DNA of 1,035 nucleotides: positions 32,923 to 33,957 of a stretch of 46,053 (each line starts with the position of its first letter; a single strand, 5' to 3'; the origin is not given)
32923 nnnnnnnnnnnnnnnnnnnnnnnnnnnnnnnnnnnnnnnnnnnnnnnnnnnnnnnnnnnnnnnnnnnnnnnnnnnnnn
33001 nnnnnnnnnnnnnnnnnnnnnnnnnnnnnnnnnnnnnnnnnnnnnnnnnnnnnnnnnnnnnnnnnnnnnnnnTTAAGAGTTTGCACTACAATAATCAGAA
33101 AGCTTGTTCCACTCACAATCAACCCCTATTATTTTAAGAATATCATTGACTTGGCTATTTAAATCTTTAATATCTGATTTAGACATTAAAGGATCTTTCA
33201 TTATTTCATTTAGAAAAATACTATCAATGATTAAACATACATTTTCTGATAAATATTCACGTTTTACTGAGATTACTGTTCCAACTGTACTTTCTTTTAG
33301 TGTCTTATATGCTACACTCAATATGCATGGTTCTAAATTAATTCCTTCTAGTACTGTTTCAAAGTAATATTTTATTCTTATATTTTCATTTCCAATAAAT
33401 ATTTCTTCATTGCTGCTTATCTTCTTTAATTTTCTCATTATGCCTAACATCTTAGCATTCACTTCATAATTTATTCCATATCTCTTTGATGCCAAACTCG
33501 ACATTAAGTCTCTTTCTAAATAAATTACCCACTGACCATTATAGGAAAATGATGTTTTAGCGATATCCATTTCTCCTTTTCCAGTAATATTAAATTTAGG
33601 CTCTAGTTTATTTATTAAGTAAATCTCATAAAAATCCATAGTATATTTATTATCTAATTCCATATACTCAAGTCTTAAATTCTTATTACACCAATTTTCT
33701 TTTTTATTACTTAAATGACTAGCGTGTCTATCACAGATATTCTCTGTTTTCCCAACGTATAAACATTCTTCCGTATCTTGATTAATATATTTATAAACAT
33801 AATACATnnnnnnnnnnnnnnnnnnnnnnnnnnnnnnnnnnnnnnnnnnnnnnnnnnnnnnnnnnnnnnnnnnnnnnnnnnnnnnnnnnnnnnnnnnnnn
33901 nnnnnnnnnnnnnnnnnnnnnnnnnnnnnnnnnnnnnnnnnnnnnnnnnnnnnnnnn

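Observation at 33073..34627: Tandem paralogous GIY-YIG proteins with divergent C-terminal domains inside the plasmid-maintenance block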

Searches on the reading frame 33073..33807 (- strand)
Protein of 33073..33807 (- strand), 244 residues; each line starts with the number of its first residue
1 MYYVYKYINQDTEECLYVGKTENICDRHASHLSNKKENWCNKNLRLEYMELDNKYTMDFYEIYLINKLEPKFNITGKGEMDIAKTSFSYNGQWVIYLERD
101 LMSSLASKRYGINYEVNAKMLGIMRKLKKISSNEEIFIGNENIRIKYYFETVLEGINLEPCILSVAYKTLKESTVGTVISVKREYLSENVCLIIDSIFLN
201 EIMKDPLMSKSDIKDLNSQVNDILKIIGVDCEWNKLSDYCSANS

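Call 5: search_protein_families(library=pfam, proteins=[window:33073-33807:-], max_evalue=0.1)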
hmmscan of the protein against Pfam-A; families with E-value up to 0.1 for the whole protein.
window:33073-33807:- (244 aa): 2 families
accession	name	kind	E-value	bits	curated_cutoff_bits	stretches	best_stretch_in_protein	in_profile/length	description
PF01541.30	GIY-YIG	-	7.5e-05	23.4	22.6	1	1-71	1-76/78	GIY-YIG catalytic domain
PF20815.3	GIY_YIG_2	-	0.00037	20.9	22.4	1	37-78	99-139/153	GIY-YIG catalytic domain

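Call 14: search_protein_families(library=phrogs, proteins=[window:33073-33807:-], max_evalue=0.01)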
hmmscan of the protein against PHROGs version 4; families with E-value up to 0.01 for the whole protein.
window:33073-33807:- (244 aa): 4 families
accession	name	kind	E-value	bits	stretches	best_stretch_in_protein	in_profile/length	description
phrog_2937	-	unknown function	1.1e-143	477.9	1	1-244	1-244/244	-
phrog_35456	-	unknown function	1.1e-09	39.3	1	2-111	7-116/189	-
phrog_16880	-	DNA, RNA and nucleotide metabolism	2.6e-07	31.7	1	3-84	8-86/162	endonuclease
phrog_24961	-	unknown function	0.0016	19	1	12-77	141-212/234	-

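Call 15: search_protein_families(library=ncbifam, proteins=[window:33073-33807:-], max_evalue=1)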
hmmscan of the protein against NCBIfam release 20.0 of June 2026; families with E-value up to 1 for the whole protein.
window:33073-33807:- (244 aa): 4 families
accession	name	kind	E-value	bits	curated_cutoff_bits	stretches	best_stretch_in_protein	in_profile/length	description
NF011261.0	PRK14667.1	equivalog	0.00059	18.5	818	1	7-77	20-95/567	excinuclease ABC subunit C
NF007833.0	PRK10545.1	equivalog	0.0056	15.9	367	1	4-112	37-145/289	excinuclease Cho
NF011263.0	PRK14669.1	equivalog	0.0056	15.3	1108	1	4-93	16-110/624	excinuclease ABC subunit C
NF005906.0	PRK07883.1-4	equivalog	0.093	11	495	1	7-38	220-251/563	DEDD exonuclease domain-containing protein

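Call 16: search_protein_families(library=padloc, proteins=[window:33073-33807:-], max_evalue=1)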
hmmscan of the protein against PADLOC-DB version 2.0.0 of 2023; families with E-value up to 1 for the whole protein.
window:33073-33807:- (244 aa): 3 families
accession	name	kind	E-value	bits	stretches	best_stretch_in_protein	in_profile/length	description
PDLC04925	PDC-S14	-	0.0011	16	1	7-39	71-102/301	-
PDLC04924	PDC-S14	-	0.0048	14.6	1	2-69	50-117/280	-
PDLC04923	PDC-S14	-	0.019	12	1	11-39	84-111/320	-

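Call 17: find_homologous_proteins(query=window:33073-33807:-, max_evalue=0.001)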
Query window:33073-33807:- (244 aa): 13 proteins with E <= 0.001 among 175 candidates.
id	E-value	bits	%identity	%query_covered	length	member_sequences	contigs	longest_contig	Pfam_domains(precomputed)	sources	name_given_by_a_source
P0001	6.2e-155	532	99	100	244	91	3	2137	-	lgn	-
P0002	1.6e-139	481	89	100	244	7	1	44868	-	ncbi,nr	ncbi:GIY-YIG nuclease family protein [Clostridioides difficile]|nr:GIY-YIG nuclease family protein [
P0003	7.6e-136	469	88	100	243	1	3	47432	-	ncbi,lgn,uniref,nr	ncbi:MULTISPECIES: endonuclease [unclassified Clostridioides]|uniref:endonuclease n=1 Tax=unclassifi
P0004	4.0e-123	428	80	100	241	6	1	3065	-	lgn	-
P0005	1.9e-118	412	77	100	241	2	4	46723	-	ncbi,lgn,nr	ncbi:TPA: endonuclease [Clostridioides difficile]|nr:GIY-YIG nuclease family protein [Clostridioides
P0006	1.5e-83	298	100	59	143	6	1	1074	-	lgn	-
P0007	5.8e-73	264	54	100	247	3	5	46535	-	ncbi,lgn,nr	ncbi:endonuclease [Clostridioides difficile]|nr:GIY-YIG nuclease family protein [Clostridioides diff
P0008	8.3e-73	263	53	100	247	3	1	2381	-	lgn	-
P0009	1.8e-72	262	54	100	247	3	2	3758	-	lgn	-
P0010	8.9e-46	175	42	100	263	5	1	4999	PF01541.31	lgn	-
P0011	1.8e-41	160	40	97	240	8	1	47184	PF01541.31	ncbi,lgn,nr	ncbi:TPA: GIY-YIG nuclease family protein [Clostridioides difficile]|nr:GIY-YIG nuclease family prot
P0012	8.6e-37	145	37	97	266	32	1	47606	-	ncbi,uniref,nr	ncbi:GIY-YIG nuclease family protein [Clostridioides sp. ZZV14-6387]|uniref:GIY-YIG nuclease family 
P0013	4.7e-5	41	36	35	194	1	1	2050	PF01541.31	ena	-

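Call 20: find_encoding_contigs(protein=P0007, flank=5000, max_places=3)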
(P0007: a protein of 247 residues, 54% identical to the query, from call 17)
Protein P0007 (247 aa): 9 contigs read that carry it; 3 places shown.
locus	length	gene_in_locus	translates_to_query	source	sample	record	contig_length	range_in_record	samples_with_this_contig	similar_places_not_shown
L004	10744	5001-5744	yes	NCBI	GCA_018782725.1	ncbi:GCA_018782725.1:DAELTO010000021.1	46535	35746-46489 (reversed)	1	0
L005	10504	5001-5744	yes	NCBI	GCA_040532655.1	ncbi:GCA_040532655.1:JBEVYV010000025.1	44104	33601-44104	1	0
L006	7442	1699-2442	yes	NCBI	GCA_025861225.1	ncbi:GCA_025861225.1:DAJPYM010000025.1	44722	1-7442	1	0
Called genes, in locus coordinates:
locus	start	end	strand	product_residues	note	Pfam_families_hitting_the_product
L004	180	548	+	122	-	PF13560:HTH_31 (weak), PF12844:HTH_19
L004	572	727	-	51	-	-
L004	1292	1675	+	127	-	PF03965:Penicillinase_R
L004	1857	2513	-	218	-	PF13936:HTH_38 (faint), PF01047:MarR (faint), PF08279:HTH_11, PF13730:HTH_36 (faint)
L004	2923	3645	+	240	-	PF01541:GIY-YIG (weak)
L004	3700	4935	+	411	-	PF01051:Rep3_N, PF21205:Rep3_C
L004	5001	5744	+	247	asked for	-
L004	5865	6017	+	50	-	-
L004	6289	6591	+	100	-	-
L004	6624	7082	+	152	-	-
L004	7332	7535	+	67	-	-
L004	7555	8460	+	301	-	PF17989:ALP_N, PF21523:ParM_N (weak), PF21522:MreB-like_C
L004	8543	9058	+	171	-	-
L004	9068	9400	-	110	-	PF03965:Penicillinase_R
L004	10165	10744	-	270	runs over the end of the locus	PF01520:Amidase_3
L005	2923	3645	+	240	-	PF01541:GIY-YIG (weak)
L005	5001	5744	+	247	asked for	-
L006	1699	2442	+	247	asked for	-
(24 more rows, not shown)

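Call 21: find_encoding_contigs(protein=P0011, flank=5000, max_places=3)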
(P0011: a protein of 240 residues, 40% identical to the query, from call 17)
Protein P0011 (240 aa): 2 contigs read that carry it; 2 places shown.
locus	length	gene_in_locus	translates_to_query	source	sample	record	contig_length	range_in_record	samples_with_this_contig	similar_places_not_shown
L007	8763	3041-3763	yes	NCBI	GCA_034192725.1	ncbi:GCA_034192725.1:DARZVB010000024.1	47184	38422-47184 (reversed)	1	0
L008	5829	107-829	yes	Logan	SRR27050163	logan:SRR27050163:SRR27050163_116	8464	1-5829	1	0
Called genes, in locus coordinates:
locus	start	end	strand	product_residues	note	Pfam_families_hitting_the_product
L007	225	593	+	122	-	PF13560:HTH_31 (weak), PF12844:HTH_19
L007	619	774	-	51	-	-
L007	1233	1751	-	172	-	-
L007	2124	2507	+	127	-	PF03965:Penicillinase_R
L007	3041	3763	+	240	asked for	PF01541:GIY-YIG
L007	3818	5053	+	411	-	PF01051:Rep3_N, PF21205:Rep3_C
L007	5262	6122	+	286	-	-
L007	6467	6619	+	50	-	-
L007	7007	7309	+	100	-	-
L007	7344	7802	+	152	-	-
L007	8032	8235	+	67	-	-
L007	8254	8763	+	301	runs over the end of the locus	PF17989:ALP_N, PF21523:ParM_N (weak), PF21522:MreB-like_C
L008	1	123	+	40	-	?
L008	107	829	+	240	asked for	PF01541:GIY-YIG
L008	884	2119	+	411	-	PF01051:Rep3_N, PF21205:Rep3_C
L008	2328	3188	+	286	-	-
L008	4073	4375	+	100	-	-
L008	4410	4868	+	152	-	-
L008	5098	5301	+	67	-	-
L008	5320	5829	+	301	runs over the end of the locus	PF17989:ALP_N, PF21523:ParM_N (weak), PF21522:MreB-like_C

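Call 24: predict_structure(alignment_id=A1)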
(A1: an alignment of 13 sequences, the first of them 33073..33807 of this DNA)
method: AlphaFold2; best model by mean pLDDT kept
length: 244 residues; sequences in the alignment: 13
mean_pLDDT: 79.7   pTM: 0.51
mean pLDDT of the five models: 79.7, 55.9, 55.5, 42.8, 41.8
residues with pLDDT >= 90: 59; 70-90: 132; 50-70: 48; < 50: 5
segments of 3 or more residues with pLDDT < 50: 105-107
pLDDT, mean of each block of 10 residues (from residue 1): 92 94 85 83 91 89 91 74 77 79 52 83 76 66 76 68 79 77 75 86 76 89 84 80 58
secondary structure, 60 per line:
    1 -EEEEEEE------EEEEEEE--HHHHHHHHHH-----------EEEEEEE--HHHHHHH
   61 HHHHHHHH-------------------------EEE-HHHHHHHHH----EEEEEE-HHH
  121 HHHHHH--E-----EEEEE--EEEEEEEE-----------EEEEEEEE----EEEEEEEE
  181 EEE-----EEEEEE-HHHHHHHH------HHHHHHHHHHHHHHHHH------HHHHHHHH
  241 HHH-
elements in order: E2-8 E15-21 H24-33 E45-51 H54-68 E94-96 H98-106 E111-116 H118-126 E135-139 E142-149 E161-168 E173-183 E189-194 H196-203 H210-226 H233-243

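Call 29: search_protein_families(library=pfam, proteins=[L007:5262-6122:+], max_evalue=0.01)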
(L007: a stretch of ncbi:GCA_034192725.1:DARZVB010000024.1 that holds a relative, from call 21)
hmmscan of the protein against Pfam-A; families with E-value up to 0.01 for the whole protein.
L007:5262-6122:+ (286 aa): 0 families

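Call 43: find_related_loci(query=A1, collection=viral_contigs, flank=6000)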
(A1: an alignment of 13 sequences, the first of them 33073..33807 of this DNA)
Query A1 (244 aa) in viral_contigs; peptide patterns used: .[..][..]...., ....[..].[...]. (x = any residue, [..] = any of these).
55 stretches matched a pattern; 20 encode a relative of the query (tblastn E <= 1e-3); 19 distinct loci.
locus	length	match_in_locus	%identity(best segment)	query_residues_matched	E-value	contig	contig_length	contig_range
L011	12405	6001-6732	100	1-244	1e-162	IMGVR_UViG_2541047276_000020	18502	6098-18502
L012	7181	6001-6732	100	1-244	9e-163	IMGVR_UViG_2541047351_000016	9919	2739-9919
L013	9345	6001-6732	100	1-244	1e-162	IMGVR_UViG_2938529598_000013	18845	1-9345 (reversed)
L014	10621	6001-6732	100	1-244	1e-162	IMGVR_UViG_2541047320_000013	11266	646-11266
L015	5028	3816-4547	100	1-244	2e-165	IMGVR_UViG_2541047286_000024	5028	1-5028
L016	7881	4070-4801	100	1-244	8e-163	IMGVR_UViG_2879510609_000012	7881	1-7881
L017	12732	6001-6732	100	1-244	5e-162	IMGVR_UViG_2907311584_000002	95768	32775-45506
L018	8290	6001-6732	98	1-244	2e-158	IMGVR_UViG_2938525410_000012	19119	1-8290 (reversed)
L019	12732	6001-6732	98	1-244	2e-158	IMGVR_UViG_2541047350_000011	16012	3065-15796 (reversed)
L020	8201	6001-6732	98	1-244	2e-158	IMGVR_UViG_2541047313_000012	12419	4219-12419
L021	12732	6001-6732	91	1-244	9e-149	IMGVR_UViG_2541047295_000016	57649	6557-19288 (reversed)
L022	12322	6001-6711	93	8-244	6e-147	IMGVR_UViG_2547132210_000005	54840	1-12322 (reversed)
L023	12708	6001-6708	92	8-243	1e-144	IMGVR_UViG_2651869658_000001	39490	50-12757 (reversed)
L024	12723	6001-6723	77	1-244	1e-126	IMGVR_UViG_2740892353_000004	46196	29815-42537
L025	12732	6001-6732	99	1-244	3e-160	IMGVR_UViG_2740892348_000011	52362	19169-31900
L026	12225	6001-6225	33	15-85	1e-5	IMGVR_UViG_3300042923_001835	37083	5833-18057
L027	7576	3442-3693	32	3-74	2e-5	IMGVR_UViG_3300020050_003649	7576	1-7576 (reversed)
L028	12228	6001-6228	39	1-73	2e-5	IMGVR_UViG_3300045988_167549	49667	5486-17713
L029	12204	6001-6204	36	15-78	2e-4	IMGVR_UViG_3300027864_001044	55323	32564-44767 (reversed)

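Call 44: find_related_loci(query=A1, collection=genome_contigs, flank=6000)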
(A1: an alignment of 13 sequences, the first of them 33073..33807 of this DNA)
Query A1 (244 aa) in genome_contigs; peptide patterns used: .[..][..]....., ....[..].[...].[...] (x = any residue, [..] = any of these).
49 stretches matched a pattern; 3 encode a relative of the query (tblastn E <= 1e-3); 3 distinct loci.
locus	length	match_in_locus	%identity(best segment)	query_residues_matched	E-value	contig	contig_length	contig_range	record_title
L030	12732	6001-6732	91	1-244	2e-149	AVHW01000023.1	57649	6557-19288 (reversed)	Clostridioides difficile CD160 gcdCD160.contig.23, whole genome shotgun sequence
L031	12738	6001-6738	54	1-243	3e-82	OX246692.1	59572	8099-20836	Clostridioides difficile genome assembly, plasmid: 3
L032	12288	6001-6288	32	2-96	2e-6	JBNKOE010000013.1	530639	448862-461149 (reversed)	MAG: Algibacter sp. isolate G1G2.bin.40.orig k141_2043695, whole genome shotgun sequence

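Call 52: search_protein_families(library=pfam, proteins=[L028:6001-6909:+, L026:5947-6465:+, L027:3349-3804:+, L029:5959-6438:+, L032:5992-6804:+, L004:2923-3645:+, L004:5001-5744:+], max_evalue=1)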
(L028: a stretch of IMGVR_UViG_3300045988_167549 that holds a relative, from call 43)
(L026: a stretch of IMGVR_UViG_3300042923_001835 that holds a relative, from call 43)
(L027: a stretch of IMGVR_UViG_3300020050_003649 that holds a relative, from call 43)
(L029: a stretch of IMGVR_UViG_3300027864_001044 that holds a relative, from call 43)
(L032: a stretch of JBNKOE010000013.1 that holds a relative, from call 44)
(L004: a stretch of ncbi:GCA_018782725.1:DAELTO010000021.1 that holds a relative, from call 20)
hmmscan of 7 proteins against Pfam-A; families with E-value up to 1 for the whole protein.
L028:6001-6909:+ (302 aa): 4 families
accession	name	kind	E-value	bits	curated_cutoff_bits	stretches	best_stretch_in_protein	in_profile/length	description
PF01541.30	GIY-YIG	-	2.3e-12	47.5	22.6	1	1-76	1-78/78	GIY-YIG catalytic domain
PF10544.15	T5orf172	-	0.006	17.5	20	1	3-78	2-75/101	T5orf172 domain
PF13455.12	MUG113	-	0.0077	17.2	22.3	1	17-76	3-52/73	Meiotically up-regulated gene 113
PF20562.5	DUF6772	-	0.032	13.9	27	1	15-102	109-200/284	Domain of unknown function (DUF6772)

L026:5947-6465:+ (172 aa): 3 families
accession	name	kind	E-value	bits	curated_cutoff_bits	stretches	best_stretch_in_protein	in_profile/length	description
PF01541.30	GIY-YIG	-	3.6e-05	24.4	22.6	1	10-78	4-74/78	GIY-YIG catalytic domain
PF13870.11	CCDC113_CCDC96_CC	-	0.013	15.7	31.6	1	95-171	40-115/177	CCDC113/CCDC96, coiled-coil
PF13758.11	Prefoldin_3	-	0.094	13.2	23.4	1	106-157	6-57/99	Prefoldin subunit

L027:3349-3804:+ (151 aa): 5 families
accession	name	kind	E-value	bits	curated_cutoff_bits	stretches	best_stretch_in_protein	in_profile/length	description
PF01541.30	GIY-YIG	-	5e-09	36.8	22.6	1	29-111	2-74/78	GIY-YIG catalytic domain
PF20815.3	GIY_YIG_2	-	0.00025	21.5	22.4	1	90-124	109-145/153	GIY-YIG catalytic domain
PF13455.12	MUG113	-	0.026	15.5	22.3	1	47-112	3-50/73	Meiotically up-regulated gene 113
PF10544.15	T5orf172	-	0.053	14.5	20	1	31-83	3-34/101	T5orf172 domain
PF19239.5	GIY_YIG_domain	-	0.13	12.4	21.4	1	43-63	65-85/163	GIY-YIG domain-containing protein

L029:5959-6438:+ (159 aa): 2 families
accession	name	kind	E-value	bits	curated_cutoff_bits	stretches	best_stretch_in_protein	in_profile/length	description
PF01541.30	GIY-YIG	-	1.2e-08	35.6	22.6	1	3-77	1-78/78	GIY-YIG catalytic domain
PF09851.14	SHOCT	-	0.0049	17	27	1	132-151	4-23/28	Short C-terminal domain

L032:5992-6804:+ (270 aa): 1 family
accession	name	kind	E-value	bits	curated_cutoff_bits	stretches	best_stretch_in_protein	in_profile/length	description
PF01541.30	GIY-YIG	-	3.5e-08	34.1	22.6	1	4-79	2-78/78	GIY-YIG catalytic domain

L004:2923-3645:+ (240 aa): 2 families
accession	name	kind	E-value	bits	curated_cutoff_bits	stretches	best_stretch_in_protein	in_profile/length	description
PF01541.30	GIY-YIG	-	1.1e-07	32.4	22.6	1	1-73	1-78/78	GIY-YIG catalytic domain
PF23360.2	BBS7_GAE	-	0.11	13.1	28.1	0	105-126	58-79/109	BBS7 GAE domain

L004:5001-5744:+ (247 aa): 2 families
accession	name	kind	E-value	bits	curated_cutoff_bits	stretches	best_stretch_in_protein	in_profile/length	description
PF01541.30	GIY-YIG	-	0.00013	22.7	22.6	1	1-72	1-77/78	GIY-YIG catalytic domain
PF08256.16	Antimicrobial20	-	0.46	11.6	20.6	0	199-207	3-11/13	Aurein-like antibiotic peptide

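Call 58: search_protein_families(library=padloc, proteins=[L007:5262-6122:+, L028:6001-6909:+], max_evalue=1)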
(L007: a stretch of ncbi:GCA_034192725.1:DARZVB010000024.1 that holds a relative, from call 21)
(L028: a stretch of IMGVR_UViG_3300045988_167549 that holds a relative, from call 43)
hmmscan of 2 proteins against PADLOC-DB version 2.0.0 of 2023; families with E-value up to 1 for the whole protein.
L007:5262-6122:+ (286 aa): 0 families

L028:6001-6909:+ (302 aa): 1 family
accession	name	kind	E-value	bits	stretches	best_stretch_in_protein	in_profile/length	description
PDLC03975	UzuA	-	0.00023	18.9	1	12-45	167-199/277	-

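Call 59: search_protein_families(library=pfam, proteins=[L007:5262-6122:+], max_evalue=10)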
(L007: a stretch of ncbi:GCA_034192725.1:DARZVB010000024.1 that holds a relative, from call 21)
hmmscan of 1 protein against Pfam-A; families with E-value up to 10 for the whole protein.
L007:5262-6122:+ (286 aa): 4 families
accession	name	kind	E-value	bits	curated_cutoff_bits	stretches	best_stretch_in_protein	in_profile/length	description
PF18536.7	DUF5623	-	0.028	15.1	35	1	99-176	25-100/126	Domain of unknown function (DUF5623)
PF14507.12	CppA_C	-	0.043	14.9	23.5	1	168-218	31-78/103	CppA C-terminal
PF08716.15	CoV_NSP7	-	0.07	14.2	25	1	196-237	40-81/83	Coronavirus replicase NSP7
PF04471.18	Mrr_cat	-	0.071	13.7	21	1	14-112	5-97/115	Restriction endonuclease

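Call 72: fold_search(model_id=the predicted structure, library=viral)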
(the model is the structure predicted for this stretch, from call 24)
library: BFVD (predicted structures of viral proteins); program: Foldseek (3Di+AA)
matches with E <= 10: 1087; with E <= 0.001: 6
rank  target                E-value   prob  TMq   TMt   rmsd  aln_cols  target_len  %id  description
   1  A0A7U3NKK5            1.3e-05  1.00  0.32  0.42  16.9       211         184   19  GIY-YIG endonuclease [Bacillus phage Kirov]
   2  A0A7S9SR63            1.9e-05  1.00  0.33  0.48   3.6       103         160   31  (no name in the UniProt tables at hand)
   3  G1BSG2                6.1e-04  1.00  0.27  0.44  16.6       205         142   15  GIY-YIG domain-containing protein [Mycobacterium phage Yoshi]
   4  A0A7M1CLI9            6.9e-04  1.00  0.33  0.36   2.5        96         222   23  G-I-Y Y-I-G endonuclease [Arthrobacter phage Phives]
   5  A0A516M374            7.7e-04  1.00  0.28  0.37   4.0        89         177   19  (no name in the UniProt tables at hand)
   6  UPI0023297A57         9.3e-04  1.00  0.25  0.39   7.2        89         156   26  (no name look-up for this kind of identifier)
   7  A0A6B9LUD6            1.1e-03  1.00  0.29  0.40  17.0       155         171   15  (no name in the UniProt tables at hand)
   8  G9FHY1                1.2e-03  1.00  0.28  0.39   6.8        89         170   28  (no name in the UniProt tables at hand)
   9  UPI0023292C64         1.4e-03  1.00  0.29  0.28   4.4       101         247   17  (no name look-up for this kind of identifier)
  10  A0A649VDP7            1.4e-03  1.00  0.25  0.49  12.7       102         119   19  G-I-Y-Y-I-G endonuclease [Mycobacterium phage Chuckly]
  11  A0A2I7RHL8            1.6e-03  1.00  0.25  0.39  18.7       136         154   24  (no name in the UniProt tables at hand)
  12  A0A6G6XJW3            1.8e-03  1.00  0.30  0.45  13.7       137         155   16  G-I-Y Y-I-G endonuclease [Mycobacterium phage Cornie]
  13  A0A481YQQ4            1.9e-03  0.69  0.22  0.17  18.5       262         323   14  Uncharacterized protein [Marseillevirus LCMAC101]
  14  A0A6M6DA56            2.3e-03  0.89  0.26  0.18  19.1       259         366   15  (no name in the UniProt tables at hand)
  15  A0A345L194            2.4e-03  1.00  0.27  0.51  11.8       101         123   23  G-I-Y Y-I-G endonuclease [Gordonia phage Apricot]
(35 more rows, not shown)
